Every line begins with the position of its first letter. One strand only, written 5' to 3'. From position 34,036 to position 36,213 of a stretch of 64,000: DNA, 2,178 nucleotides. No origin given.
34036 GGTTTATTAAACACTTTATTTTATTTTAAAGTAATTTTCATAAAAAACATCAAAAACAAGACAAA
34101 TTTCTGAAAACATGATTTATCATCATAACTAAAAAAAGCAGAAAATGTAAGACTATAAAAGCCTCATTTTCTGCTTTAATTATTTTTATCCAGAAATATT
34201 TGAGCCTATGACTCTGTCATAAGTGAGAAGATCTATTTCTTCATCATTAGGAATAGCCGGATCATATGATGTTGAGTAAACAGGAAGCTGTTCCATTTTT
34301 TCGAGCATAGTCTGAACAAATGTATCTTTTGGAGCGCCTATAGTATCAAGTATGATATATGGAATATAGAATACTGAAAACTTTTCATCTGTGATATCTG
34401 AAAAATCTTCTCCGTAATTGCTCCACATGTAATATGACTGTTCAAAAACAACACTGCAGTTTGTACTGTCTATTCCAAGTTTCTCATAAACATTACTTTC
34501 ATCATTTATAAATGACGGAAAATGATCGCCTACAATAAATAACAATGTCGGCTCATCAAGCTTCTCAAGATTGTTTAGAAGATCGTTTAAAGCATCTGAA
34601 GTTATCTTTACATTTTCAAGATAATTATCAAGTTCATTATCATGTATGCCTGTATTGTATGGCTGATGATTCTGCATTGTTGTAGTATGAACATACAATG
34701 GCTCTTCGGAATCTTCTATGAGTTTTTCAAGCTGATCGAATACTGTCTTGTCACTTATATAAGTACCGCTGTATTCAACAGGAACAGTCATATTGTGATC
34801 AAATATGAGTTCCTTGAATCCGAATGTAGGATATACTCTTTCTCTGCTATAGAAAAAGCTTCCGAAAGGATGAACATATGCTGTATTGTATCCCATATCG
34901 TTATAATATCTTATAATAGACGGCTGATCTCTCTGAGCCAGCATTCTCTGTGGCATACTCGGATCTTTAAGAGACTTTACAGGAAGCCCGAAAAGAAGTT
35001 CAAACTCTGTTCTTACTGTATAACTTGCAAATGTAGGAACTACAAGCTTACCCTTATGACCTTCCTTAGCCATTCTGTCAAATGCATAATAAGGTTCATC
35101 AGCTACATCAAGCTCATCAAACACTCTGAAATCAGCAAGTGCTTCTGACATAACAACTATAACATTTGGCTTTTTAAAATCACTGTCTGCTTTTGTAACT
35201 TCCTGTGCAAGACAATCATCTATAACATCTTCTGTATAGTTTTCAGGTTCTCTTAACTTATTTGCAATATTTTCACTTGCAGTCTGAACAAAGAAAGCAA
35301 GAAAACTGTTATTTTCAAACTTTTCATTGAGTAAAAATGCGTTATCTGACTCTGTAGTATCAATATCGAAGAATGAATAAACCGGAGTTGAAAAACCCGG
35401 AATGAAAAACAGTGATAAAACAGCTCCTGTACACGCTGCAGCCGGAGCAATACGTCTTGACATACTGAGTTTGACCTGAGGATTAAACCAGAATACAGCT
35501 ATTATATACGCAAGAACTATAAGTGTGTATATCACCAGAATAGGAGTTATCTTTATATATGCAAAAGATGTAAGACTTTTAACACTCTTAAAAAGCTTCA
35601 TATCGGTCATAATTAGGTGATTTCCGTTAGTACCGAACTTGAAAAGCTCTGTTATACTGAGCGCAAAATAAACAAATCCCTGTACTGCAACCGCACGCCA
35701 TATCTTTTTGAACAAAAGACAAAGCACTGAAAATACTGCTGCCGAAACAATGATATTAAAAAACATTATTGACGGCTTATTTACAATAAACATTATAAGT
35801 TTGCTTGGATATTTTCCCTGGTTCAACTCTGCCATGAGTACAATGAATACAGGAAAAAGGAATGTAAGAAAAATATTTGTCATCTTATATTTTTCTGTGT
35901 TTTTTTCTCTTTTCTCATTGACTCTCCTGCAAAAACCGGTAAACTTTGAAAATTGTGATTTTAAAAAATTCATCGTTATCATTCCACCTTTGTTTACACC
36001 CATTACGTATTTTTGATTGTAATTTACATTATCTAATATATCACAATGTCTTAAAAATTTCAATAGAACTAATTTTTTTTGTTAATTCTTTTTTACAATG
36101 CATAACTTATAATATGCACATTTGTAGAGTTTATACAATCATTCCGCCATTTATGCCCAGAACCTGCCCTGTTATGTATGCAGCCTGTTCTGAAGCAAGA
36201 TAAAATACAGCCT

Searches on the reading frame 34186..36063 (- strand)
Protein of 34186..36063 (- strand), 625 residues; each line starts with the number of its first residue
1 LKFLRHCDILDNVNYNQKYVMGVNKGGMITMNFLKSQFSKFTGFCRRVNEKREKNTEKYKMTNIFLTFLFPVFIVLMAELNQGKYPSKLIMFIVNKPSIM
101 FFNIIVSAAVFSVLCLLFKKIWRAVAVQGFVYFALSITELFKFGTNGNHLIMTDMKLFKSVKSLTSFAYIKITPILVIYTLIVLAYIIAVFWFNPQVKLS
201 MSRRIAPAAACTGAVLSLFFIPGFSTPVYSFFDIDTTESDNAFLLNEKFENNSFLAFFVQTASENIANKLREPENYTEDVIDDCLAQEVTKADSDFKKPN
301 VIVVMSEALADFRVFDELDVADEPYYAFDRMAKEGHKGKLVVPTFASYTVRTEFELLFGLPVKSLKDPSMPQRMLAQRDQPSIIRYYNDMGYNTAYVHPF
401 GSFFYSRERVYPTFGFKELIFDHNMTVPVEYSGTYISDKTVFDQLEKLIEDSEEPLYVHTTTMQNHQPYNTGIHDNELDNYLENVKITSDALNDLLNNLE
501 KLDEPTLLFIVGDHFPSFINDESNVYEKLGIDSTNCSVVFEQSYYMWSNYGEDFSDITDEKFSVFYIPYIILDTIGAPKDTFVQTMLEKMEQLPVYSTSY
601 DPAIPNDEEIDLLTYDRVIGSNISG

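Call 47: search_protein_families(library=pfam, proteins=[window:34186-36063:-], max_evalue=0.00001)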
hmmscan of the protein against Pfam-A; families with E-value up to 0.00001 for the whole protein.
window:34186-36063:- (625 aa): 1 family
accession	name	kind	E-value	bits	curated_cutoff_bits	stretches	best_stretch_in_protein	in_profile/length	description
PF00884.28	Sulfatase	-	5.8e-29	101.8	25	1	299-523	1-248/301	Sulfatase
